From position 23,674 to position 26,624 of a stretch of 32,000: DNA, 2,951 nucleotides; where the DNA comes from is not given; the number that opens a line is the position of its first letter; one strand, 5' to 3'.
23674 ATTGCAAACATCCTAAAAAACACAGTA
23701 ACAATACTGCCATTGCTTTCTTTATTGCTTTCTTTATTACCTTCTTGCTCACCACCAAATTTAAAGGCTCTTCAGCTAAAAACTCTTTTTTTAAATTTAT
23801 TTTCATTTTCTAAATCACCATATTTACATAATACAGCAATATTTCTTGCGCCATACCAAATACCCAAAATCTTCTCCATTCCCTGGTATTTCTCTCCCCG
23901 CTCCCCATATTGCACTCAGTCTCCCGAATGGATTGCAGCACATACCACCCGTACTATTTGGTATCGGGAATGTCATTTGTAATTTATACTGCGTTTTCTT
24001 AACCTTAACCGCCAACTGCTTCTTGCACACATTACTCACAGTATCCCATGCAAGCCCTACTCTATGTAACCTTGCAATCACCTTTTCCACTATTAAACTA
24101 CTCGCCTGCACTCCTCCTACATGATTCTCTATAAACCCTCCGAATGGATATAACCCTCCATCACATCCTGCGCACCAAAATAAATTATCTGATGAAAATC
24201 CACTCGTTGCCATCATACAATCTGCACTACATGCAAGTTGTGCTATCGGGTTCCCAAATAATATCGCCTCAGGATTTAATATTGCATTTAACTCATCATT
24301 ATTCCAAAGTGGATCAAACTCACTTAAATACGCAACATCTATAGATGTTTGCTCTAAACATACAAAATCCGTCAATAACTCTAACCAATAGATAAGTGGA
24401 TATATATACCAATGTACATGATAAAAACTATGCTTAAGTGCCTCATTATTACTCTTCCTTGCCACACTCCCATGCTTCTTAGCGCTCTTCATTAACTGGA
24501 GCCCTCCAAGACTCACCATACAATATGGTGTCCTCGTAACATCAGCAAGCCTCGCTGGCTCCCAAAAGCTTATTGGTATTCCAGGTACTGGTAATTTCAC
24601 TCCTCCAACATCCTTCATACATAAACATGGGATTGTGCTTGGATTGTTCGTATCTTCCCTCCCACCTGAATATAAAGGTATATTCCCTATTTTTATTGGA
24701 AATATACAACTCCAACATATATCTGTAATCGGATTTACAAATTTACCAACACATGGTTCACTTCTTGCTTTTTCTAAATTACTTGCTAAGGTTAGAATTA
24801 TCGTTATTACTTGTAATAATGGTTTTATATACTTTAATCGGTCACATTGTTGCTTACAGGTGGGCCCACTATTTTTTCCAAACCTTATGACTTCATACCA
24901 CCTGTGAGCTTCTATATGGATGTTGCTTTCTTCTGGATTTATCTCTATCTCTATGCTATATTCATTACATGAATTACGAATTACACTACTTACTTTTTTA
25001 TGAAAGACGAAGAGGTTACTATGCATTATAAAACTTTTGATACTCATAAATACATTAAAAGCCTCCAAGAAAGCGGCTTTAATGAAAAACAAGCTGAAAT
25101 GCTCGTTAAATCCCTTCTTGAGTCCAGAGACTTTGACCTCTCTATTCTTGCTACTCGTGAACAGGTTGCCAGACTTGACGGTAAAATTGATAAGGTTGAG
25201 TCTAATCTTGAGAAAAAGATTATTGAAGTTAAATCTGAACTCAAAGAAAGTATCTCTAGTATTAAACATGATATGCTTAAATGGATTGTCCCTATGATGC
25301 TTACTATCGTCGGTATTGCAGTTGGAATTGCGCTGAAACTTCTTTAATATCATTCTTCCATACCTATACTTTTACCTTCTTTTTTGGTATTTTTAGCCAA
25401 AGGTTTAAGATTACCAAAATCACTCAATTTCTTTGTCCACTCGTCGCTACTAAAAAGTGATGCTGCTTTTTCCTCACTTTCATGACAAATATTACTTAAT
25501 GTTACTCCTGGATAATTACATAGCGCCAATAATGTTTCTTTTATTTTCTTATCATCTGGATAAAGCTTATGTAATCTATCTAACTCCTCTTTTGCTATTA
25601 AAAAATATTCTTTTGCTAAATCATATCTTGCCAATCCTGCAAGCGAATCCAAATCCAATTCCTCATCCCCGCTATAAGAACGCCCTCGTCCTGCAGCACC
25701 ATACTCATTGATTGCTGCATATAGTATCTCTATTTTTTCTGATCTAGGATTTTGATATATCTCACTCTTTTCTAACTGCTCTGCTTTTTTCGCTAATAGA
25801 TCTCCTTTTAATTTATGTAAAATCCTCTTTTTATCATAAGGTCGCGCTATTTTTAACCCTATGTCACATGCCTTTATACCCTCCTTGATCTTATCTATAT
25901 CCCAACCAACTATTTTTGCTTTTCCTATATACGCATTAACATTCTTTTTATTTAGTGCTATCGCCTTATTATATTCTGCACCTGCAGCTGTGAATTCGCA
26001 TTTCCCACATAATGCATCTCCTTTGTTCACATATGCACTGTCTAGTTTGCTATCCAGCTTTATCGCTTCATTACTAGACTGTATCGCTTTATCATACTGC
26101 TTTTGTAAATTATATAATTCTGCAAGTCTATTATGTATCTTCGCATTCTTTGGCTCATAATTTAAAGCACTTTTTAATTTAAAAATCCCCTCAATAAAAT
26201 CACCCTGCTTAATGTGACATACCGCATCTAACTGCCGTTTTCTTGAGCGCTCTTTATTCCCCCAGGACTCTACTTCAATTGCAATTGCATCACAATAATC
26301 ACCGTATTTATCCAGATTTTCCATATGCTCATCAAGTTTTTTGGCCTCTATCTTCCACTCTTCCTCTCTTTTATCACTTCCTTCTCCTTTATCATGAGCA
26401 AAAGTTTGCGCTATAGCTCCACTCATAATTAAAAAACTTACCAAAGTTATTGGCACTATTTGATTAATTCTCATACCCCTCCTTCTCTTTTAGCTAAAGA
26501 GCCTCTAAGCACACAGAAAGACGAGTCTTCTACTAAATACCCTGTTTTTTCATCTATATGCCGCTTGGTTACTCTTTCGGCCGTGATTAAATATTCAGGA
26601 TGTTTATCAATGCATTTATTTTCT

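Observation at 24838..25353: traU has no start codon of its own: its frame runs antisense through a complete DUF1640-like gene to an ATGA-coupled ATG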

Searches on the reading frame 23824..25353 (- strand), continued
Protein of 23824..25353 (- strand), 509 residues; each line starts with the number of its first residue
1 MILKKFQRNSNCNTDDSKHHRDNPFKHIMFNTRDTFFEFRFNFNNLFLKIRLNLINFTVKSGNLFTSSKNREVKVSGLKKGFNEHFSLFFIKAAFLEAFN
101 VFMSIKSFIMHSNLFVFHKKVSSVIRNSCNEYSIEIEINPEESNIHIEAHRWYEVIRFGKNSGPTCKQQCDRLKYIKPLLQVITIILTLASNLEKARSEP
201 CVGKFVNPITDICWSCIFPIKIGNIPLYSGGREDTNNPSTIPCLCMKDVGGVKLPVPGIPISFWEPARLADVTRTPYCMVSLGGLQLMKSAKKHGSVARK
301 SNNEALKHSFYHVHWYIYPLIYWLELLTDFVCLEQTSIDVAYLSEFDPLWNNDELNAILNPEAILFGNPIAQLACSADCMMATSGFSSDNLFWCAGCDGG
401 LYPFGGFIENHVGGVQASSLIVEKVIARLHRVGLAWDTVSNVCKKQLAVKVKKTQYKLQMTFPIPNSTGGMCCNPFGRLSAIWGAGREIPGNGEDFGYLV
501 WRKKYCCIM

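Call 21: find_encoding_contigs(protein=P0007, flank=4000, max_places=2)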
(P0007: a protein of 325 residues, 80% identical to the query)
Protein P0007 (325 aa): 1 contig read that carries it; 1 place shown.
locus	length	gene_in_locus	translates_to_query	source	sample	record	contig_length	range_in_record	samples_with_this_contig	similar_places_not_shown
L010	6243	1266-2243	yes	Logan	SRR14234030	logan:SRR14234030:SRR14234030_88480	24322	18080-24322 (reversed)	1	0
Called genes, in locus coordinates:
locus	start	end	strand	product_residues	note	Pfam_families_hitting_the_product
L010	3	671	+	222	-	?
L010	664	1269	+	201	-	-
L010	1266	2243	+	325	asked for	PF06834:TraU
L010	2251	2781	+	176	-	PF09673:TrbC_Ftype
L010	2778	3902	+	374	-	-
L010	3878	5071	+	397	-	PF06986:F_T4SS_TraN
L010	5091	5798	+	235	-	PF13728:TraF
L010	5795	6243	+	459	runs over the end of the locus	PF06122:TraH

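Call 54: find_encoding_contigs(protein=P0067, flank=3000, max_places=2)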
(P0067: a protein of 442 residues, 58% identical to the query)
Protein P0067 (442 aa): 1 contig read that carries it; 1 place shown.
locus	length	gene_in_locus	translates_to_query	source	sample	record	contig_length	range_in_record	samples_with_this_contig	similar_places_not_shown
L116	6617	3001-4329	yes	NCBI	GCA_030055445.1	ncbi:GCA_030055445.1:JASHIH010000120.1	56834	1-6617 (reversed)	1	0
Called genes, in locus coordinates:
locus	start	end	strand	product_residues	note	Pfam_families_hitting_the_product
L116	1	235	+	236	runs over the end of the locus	PF11130:TraC_F_IV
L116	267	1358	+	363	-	PF11130:TraC_F_IV, PF12846:AAA_10 (faint), PF19044:P-loop_TraG, PF01935:DUF87 (faint)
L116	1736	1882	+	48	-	-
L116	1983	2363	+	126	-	PF10502:Peptidase_S26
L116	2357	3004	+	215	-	-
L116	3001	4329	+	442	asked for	PF06834:TraU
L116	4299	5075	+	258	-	PF09673:TrbC_Ftype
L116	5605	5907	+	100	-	-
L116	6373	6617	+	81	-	PF01527:HTH_Tnp_1, PF13384:HTH_23 (weak)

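Call 55: find_encoding_contigs(protein=P0075, flank=3000, max_places=2)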
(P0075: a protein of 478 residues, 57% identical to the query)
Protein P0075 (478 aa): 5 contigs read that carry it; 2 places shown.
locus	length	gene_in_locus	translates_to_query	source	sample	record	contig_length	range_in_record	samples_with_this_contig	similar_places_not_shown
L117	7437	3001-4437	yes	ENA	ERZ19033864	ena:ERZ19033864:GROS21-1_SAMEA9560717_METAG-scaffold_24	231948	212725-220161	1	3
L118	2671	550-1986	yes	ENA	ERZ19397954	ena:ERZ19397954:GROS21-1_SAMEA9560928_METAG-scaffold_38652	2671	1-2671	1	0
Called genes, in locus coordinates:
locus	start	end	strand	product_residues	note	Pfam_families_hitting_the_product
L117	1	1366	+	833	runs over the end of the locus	PF11130:TraC_F_IV, PF12846:AAA_10, PF19044:P-loop_TraG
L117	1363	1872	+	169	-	PF10502:Peptidase_S26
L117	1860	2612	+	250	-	-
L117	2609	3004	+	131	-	-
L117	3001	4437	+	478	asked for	PF06834:TraU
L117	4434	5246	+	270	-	PF09673:TrbC_Ftype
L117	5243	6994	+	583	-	PF06986:F_T4SS_TraN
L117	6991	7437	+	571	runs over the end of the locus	PF06986:F_T4SS_TraN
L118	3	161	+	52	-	?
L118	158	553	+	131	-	-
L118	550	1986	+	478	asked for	PF06834:TraU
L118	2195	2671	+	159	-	?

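Call 71: predict_structure(alignment_id=A2)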
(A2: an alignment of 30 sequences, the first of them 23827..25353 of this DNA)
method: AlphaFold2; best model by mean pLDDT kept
length: 509 residues; sequences in the alignment: 30
mean_pLDDT: 42.5   pTM: 0.24
mean pLDDT of the five models: 42.5, 39.3, 39.0, 39.0, 38.7
residues with pLDDT >= 90: 0; 70-90: 33; 50-70: 94; < 50: 382
segments of 3 or more residues with pLDDT < 50: 1-29, 58-97, 104-107, 109-114, 125-143, 159-165, 196-238, 263-319, 330-502
pLDDT, mean of each block of 10 residues (from residue 1): 39 38 46 62 67 54 32 27 35 47 47 50 49 38 59 61 55 77 83 52 37 32 31 43 64 69 45 25 25 26 34 39 52 42 41 39 37 42 36 26 26 27 38 40 40 30 28 27 24 33 51
secondary structure, 60 per line:
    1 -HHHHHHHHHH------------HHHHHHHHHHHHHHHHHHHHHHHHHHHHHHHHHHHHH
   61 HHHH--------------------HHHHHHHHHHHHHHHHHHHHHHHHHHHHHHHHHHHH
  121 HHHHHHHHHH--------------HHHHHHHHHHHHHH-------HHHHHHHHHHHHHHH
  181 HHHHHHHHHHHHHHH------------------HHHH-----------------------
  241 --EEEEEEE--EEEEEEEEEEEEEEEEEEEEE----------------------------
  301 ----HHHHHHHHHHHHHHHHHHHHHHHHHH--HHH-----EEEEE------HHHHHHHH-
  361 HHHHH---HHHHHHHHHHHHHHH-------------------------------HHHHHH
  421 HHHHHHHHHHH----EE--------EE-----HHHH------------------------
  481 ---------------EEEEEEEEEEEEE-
elements in order: H2-11 H24-64 H85-130 H145-158 H166-195 H214-217 E243-249 E252-272 H305-330 E341-345 H352-359 H361-365 H369-383 H415-431 H453-456 E496-508

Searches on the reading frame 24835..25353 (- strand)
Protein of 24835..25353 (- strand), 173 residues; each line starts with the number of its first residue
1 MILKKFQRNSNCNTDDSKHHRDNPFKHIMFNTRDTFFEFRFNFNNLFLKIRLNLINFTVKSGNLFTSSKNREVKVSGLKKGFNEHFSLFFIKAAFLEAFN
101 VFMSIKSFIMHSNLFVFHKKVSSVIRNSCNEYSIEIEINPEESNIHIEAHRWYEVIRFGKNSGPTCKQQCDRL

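Call 47: find_homologous_proteins(query=window:24835-25353:-, max_evalue=0.001)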
Query seq(173 aa) (173 aa): 4 proteins with E <= 0.001 among 17 candidates.
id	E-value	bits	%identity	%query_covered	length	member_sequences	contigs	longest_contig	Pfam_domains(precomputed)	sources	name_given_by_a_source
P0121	5.8e-49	184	62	92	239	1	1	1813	-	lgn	-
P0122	4.3e-47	178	67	82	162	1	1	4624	-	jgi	-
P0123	1.3e-28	118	79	41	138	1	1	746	PF06834.17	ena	-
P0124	5.9e-7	48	49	43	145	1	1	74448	-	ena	-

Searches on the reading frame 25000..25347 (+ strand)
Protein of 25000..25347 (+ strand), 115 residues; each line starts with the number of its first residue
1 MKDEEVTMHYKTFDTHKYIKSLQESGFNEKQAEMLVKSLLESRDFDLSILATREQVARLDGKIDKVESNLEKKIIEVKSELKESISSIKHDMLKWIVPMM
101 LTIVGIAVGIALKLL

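Call 5: search_protein_families(library=pfam, proteins=[window:25000-25347:+], max_evalue=0.01)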
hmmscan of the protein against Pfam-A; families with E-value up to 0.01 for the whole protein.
window:25000-25347:+ (115 aa): 2 families
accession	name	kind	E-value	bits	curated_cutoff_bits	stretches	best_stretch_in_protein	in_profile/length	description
PF07798.16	CCDC90-like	-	4.4e-12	46.6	33.5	2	13-39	1-27/175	Coiled-coil domain-containing protein 90-like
PF10779.14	XhlA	-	5.7e-05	23.7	34.7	1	54-108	4-63/67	Haemolysin XhlA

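Call 24: find_related_loci(query=A1, collection=genome_contigs, flank=3000)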
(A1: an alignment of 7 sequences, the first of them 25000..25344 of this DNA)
Query A1 (115 aa) in genome_contigs; peptide patterns used: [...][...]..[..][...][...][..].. (x = any residue, [..] = any of these).
224 stretches matched a pattern; 153 encode a relative of the query (tblastn E <= 1e-3); the best 80 are kept; 80 distinct loci.
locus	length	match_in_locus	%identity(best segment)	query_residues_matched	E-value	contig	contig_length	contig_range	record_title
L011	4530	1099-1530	74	1-115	9e-64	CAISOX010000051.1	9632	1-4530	MAG: uncultured Alphaproteobacteria bacterium isolate E14_bin-0687 genome assembly, contig: bin-0687:051/136, whole geno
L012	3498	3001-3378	75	1-115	1e-56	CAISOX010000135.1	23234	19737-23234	MAG: uncultured Alphaproteobacteria bacterium isolate E14_bin-0687 genome assembly, contig: bin-0687:135/136, whole geno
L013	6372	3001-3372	63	1-113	9e-46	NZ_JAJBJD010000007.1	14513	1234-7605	Candidatus Bandiella numerosa isolate Ewo1 NODE_67_length_14513_cov_186.984985, whole genome shotgun sequence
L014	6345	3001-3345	57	8-115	9e-38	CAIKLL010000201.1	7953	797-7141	MAG: uncultured Rickettsiales bacterium isolate ErkenSummer_bin-4287 genome assembly, contig: bin-4287:201/216, whole ge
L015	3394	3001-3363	53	8-113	2e-35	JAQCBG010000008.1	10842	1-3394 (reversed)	MAG: Proteobacteria bacterium isolate casp15-mb.142 NODE_7302_length_10842_cov_0.067020, whole genome shotgun sequence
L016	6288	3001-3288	52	1-115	8e-34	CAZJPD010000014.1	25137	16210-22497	MAG TPA_asm: uncultured Candidatus Midichloriaceae bacterium isolate binchicken_co397_18 genome assembly, contig: NODE_2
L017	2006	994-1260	58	3-91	8e-30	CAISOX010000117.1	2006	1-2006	MAG: uncultured Alphaproteobacteria bacterium isolate E14_bin-0687 genome assembly, contig: bin-0687:117/136, whole geno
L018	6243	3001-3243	39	13-96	4e-17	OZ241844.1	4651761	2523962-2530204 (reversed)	MAG: Gammaproteobacteria bacterium isolate b2f91a66-62b5-4ede-8c01-8c7eaef895eb genome assembly, chromosome: 1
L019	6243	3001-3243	38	13-96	5e-17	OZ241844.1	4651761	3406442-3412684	MAG: Gammaproteobacteria bacterium isolate b2f91a66-62b5-4ede-8c01-8c7eaef895eb genome assembly, chromosome: 1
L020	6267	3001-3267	39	13-101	6e-16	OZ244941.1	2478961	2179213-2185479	MAG: Nitrospirales bacterium isolate d54ef826-7012-47b5-b64d-02185f84ce6e genome assembly, chromosome: 1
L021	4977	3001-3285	36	13-115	1e-15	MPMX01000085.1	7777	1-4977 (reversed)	MAG: Rhodospirillaceae bacterium bin65 NODE_7355_length_7777_cov_17.5532_ID_14709, whole genome shotgun sequence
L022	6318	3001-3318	38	13-115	2e-15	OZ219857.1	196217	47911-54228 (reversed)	MAG: Alphaproteobacteria bacterium isolate d3d0b66b-18c7-443e-bf48-04344bd14b82 genome assembly, chromosome: 2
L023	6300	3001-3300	35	12-115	3e-15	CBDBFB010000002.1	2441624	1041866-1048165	MAG: uncultured Candidatus Binatia bacterium isolate 1f458a18-970d-4e2d-a946-a0f588cd1ee1 genome assembly, contig: conti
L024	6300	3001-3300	35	12-115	3e-15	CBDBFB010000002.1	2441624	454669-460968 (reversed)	MAG: uncultured Candidatus Binatia bacterium isolate 1f458a18-970d-4e2d-a946-a0f588cd1ee1 genome assembly, contig: conti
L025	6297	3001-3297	37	13-115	3e-15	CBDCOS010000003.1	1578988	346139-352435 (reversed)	MAG: uncultured Candidatus Binatia bacterium isolate b8bb52a1-eb1f-432d-8f15-544989f8edd8 genome assembly, contig: conti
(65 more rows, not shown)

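Call 27: find_related_loci(query=A1, collection=metagenome_contigs, flank=3000)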
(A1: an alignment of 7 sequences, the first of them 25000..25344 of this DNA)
Query A1 (115 aa) in metagenome_contigs; peptide patterns used: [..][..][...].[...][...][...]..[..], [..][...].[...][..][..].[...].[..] (x = any residue, [..] = any of these).
318 stretches matched a pattern; 25 encode a relative of the query (tblastn E <= 1e-3); 25 distinct loci.
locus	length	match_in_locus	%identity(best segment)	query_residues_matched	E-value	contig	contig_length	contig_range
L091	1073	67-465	86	1-115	3e-74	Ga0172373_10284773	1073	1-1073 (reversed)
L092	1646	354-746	65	1-113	1e-51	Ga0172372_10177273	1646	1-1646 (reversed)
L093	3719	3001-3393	65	1-113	2e-50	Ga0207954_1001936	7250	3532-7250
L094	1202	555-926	68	1-113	2e-52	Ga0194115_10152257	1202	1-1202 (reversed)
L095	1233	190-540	71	1-113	7e-52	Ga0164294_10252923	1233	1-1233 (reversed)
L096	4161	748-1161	62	1-113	7e-49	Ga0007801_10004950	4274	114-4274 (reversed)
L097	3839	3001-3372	65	1-113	8e-48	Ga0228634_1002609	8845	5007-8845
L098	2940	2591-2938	71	1-95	6e-48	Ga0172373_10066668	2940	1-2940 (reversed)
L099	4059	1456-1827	63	1-113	1e-46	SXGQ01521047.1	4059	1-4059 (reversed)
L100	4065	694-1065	63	1-113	2e-46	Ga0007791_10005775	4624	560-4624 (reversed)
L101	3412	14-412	55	8-115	3e-41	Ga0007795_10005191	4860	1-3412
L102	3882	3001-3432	52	8-115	2e-39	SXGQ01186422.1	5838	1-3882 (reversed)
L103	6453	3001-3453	48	8-115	3e-39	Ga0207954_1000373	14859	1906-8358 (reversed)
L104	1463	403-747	56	8-115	1e-38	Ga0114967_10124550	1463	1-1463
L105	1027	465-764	64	8-104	2e-39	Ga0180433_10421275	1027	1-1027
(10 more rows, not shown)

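Call 51: search_dna_similar(query=window:25021-25344:+, collection=plasmids, mode=protein, max_evalue=0.0001, max_rows=20)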
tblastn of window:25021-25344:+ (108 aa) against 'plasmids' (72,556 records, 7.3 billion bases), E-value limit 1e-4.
No match.

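Call 70: search_protein_families(library=ncbifam, proteins=[window:25000-25344:+, L097:3382-3570:+], max_evalue=0.01)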
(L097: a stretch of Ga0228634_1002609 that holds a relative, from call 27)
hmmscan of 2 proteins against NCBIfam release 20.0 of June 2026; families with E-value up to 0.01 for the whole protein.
window:25000-25344:+ (115 aa): 0 families

L097:3382-3570:+ (63 aa): 0 families

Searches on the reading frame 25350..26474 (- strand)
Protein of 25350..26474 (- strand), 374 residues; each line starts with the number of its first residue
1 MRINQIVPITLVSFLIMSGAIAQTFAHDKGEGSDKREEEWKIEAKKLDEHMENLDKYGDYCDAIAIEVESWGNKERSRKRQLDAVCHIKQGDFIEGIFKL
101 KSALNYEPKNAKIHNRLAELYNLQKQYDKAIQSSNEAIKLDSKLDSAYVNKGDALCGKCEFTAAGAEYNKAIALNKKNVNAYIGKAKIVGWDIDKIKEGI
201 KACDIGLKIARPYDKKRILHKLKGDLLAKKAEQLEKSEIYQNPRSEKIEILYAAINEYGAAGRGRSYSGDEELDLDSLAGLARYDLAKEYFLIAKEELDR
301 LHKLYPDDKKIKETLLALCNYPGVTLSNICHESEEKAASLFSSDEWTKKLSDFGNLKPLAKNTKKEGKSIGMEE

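Call 5: search_protein_families(library=pfam, proteins=[window:25350-26474:-], max_evalue=0.01)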
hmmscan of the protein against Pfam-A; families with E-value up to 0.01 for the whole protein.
window:25350-26474:- (374 aa): 14 families
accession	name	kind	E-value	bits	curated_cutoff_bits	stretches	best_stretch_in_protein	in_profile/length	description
PF13414.12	TPR_11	-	2.2e-10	40.5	26.8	2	120-155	3-38/42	TPR repeat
PF13431.12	TPR_17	-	3e-09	36.8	24.4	1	101-132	3-34/34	Tetratricopeptide repeat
PF14559.12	TPR_19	-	1.6e-08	35.2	25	1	88-132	2-46/68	Tetratricopeptide repeat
PF07719.23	TPR_2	-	4.6e-08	33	27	0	111-142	1-32/34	Tetratricopeptide repeat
PF00515.34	TPR_1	-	1.8e-06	28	27.8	1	111-142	1-32/34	Tetratricopeptide repeat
PF13428.12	TPR_14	-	4.6e-05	24.2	23.5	0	114-150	4-40/44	Tetratricopeptide repeat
PF13181.12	TPR_8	-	0.00016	22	25.7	1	111-143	1-33/34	Tetratricopeptide repeat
PF13424.12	TPR_12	-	0.00021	21.8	30.1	0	111-140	3-32/77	Tetratricopeptide repeat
PF13432.12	TPR_16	-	0.0004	21.2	32.7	1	89-142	9-62/65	Tetratricopeptide repeat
PF20225.4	DUF6584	-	0.003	18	27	0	88-130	14-56/171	Family of unknown function (DUF6584)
PF09976.15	TPR_21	-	0.0041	17.3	25.5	0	111-179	113-180/193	Tetratricopeptide repeat-like domain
PF12895.13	ANAPC3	-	0.0047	17.6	27.2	0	76-132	22-77/82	Anaphase-promoting complex, cyclosome, subunit 3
PF11276.14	DUF3078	-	0.0078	17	25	0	96-145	19-69/92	Protein of unknown function (DUF3078)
PF13174.12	TPR_6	-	0.0084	17.1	26.3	0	116-139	5-28/33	Tetratricopeptide repeat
